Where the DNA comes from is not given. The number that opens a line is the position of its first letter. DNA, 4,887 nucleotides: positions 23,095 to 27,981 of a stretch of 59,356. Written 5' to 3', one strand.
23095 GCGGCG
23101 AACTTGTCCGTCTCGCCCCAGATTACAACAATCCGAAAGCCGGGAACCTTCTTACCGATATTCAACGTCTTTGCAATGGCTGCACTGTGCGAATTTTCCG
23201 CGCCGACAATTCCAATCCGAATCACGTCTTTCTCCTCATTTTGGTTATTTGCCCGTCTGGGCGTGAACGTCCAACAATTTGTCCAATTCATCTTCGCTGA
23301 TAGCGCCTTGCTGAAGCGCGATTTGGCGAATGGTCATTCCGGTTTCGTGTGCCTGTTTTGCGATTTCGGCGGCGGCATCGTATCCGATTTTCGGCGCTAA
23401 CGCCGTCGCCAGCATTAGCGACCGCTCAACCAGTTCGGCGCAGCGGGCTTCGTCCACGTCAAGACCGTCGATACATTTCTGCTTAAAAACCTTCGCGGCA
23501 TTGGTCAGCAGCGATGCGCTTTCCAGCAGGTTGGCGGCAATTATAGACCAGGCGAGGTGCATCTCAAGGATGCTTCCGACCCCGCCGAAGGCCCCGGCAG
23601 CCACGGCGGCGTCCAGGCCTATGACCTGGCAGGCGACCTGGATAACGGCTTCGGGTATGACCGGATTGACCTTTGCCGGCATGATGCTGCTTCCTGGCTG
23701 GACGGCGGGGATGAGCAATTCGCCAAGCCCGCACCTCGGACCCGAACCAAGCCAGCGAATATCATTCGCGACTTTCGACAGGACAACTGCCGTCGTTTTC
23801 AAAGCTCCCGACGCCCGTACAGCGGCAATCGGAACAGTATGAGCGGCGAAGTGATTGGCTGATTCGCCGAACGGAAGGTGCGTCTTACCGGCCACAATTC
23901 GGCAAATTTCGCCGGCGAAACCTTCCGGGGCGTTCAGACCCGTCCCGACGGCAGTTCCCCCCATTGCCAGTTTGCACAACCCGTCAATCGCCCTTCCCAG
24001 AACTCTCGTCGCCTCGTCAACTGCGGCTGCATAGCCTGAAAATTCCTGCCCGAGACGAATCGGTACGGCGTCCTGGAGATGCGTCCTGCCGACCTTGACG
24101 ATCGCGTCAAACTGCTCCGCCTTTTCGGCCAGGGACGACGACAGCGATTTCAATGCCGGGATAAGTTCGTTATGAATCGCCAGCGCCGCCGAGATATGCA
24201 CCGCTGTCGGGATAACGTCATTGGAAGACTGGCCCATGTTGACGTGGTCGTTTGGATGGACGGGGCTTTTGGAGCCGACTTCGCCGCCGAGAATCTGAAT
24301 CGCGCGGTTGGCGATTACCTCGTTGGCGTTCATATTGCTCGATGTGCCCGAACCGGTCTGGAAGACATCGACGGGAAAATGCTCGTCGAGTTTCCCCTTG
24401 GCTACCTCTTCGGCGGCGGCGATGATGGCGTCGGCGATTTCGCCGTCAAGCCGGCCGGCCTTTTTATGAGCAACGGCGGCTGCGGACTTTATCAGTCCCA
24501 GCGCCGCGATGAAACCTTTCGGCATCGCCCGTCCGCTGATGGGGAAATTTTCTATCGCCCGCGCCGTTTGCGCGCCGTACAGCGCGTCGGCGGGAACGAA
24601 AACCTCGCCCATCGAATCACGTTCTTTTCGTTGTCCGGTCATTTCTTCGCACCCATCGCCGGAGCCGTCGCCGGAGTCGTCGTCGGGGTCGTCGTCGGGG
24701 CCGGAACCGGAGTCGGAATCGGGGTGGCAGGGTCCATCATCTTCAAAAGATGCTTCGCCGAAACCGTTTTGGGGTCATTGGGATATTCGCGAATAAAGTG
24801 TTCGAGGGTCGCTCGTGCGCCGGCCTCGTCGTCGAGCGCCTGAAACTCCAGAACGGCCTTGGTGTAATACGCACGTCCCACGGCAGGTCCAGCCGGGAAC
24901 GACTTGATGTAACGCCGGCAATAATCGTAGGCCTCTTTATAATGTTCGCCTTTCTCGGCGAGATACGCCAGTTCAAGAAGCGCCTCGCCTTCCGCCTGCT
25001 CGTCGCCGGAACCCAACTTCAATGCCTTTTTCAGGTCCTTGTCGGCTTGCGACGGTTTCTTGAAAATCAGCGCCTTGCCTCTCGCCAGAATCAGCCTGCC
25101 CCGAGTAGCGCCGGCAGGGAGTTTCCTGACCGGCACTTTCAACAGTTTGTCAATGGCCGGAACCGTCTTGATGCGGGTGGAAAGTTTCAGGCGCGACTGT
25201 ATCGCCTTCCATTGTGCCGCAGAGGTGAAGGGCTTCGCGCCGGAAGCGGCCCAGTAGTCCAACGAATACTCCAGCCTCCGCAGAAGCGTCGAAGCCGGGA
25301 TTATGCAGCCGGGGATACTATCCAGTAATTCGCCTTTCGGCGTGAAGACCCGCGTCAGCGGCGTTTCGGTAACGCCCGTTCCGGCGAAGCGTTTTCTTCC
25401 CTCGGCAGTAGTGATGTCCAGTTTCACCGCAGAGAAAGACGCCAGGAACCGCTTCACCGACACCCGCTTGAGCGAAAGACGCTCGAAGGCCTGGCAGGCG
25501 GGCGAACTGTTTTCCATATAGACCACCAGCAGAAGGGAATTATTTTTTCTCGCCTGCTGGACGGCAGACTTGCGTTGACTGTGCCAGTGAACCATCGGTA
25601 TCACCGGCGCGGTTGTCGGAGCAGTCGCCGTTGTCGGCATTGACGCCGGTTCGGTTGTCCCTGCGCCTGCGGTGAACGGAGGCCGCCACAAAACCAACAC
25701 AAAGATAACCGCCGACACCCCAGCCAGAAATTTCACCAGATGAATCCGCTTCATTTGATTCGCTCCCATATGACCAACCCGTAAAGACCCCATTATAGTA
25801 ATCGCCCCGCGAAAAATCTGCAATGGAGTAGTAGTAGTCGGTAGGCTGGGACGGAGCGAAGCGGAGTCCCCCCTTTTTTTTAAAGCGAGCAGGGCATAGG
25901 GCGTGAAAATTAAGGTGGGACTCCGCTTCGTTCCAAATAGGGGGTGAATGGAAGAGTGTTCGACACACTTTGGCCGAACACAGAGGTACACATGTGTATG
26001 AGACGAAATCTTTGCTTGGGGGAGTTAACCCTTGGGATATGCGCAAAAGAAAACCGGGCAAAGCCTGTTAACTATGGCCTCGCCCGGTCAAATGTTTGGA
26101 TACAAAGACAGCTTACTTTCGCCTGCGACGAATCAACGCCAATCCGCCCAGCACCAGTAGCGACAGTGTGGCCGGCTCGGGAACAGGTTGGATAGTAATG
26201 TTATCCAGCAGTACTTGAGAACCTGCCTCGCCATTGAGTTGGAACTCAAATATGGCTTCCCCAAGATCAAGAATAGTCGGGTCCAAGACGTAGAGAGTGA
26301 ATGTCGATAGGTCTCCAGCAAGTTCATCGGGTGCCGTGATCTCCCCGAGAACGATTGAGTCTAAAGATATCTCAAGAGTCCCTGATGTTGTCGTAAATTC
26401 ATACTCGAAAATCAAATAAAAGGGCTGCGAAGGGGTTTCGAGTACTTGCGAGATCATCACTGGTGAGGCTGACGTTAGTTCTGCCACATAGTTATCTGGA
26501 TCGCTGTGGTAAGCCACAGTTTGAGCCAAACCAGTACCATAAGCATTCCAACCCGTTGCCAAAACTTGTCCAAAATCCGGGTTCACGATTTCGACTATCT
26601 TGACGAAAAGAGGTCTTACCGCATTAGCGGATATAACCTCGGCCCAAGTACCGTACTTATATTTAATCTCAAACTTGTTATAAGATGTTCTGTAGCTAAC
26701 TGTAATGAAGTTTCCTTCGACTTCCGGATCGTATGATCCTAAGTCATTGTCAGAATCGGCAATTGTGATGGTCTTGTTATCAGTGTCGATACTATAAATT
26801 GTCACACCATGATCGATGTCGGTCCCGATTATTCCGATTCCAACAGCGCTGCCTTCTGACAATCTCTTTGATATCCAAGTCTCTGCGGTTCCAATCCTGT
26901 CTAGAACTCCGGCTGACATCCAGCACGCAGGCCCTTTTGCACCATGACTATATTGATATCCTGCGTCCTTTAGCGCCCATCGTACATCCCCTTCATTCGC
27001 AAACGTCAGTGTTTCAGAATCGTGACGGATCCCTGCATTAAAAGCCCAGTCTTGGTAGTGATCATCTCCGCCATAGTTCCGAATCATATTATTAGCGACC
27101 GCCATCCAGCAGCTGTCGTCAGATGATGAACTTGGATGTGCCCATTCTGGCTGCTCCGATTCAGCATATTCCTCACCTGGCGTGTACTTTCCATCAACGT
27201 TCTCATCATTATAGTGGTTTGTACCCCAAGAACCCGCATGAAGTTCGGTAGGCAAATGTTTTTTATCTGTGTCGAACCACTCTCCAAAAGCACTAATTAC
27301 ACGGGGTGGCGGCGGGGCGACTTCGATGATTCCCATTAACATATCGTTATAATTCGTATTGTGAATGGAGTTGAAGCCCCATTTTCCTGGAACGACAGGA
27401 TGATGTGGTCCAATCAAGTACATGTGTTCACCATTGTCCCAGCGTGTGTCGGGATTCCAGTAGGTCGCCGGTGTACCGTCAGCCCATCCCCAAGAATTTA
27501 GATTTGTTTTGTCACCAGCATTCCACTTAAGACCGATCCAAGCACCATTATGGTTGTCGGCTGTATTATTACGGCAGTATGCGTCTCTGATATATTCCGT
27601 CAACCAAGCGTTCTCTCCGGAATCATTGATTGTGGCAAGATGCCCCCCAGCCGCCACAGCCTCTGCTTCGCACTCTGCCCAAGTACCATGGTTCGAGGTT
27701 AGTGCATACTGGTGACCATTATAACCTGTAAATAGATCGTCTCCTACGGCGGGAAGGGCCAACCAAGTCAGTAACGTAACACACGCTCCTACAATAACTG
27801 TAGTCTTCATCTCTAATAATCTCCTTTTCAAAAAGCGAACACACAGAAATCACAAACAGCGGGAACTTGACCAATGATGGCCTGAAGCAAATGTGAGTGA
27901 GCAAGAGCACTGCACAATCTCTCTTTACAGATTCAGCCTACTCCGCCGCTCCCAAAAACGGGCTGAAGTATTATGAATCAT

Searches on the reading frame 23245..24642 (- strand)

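Call 82: search_protein_families(library=pfam, proteins=[window:23245-24642:-], max_evalue=0.00001)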
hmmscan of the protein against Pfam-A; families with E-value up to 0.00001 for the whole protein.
window:23245-24642:- (465 aa): 2 families
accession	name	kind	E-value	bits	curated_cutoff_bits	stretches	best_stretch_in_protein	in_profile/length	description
PF00206.25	Lyase_1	-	2e-93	313.7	27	1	12-342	1-312/312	Lyase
PF10415.14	FumaraseC_C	-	8.6e-21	74.6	32.5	1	411-460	1-50/54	Fumarase C C-terminus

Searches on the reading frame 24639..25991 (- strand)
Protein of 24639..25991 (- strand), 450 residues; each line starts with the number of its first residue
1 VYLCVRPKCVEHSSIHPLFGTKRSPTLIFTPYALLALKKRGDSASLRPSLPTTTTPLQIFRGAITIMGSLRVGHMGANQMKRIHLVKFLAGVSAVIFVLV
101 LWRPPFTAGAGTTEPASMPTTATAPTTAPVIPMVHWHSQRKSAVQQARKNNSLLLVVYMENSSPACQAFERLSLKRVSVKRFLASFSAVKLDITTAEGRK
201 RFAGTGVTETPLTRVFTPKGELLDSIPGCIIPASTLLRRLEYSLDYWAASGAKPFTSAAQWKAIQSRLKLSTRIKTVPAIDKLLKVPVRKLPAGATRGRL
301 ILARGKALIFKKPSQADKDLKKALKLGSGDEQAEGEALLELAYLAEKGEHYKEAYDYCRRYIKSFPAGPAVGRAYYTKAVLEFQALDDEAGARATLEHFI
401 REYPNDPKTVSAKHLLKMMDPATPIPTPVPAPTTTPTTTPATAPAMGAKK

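Call 82: search_protein_families(library=pfam, proteins=[window:24639-25991:-], max_evalue=0.00001)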
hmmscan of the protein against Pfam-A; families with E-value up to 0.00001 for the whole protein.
window:24639-25991:- (450 aa): 2 families
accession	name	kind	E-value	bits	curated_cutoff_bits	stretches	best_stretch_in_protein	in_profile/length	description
PF13899.12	Thioredoxin_7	-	5.1e-07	30.2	27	1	136-218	2-83/83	Thioredoxin-like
PF13174.12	TPR_6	-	2.5e-06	28.2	26.3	0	374-405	2-32/33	Tetratricopeptide repeat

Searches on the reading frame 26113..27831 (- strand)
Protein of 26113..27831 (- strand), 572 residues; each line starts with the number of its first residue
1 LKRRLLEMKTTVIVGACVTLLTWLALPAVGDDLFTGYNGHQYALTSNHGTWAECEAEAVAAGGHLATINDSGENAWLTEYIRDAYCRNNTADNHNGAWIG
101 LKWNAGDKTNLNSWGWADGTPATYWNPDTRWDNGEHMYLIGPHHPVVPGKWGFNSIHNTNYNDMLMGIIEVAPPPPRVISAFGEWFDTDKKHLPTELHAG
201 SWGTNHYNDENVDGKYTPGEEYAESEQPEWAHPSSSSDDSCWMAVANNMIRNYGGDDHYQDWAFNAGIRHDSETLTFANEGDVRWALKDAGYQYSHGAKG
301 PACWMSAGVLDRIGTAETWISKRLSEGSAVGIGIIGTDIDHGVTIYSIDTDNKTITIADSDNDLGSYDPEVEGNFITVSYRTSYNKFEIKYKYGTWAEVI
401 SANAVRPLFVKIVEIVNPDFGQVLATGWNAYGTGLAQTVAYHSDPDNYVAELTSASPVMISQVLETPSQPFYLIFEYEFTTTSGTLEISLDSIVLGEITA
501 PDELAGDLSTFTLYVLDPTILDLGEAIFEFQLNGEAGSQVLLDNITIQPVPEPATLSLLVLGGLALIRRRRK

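Call 82: search_protein_families(library=pfam, proteins=[window:26113-27831:-], max_evalue=0.00001)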
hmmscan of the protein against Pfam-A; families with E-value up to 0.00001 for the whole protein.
window:26113-27831:- (572 aa): 1 family
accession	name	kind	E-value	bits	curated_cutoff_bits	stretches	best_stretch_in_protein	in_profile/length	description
PF00059.27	Lectin_C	-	8e-06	27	22.6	1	50-130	4-76/107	Lectin C-type domain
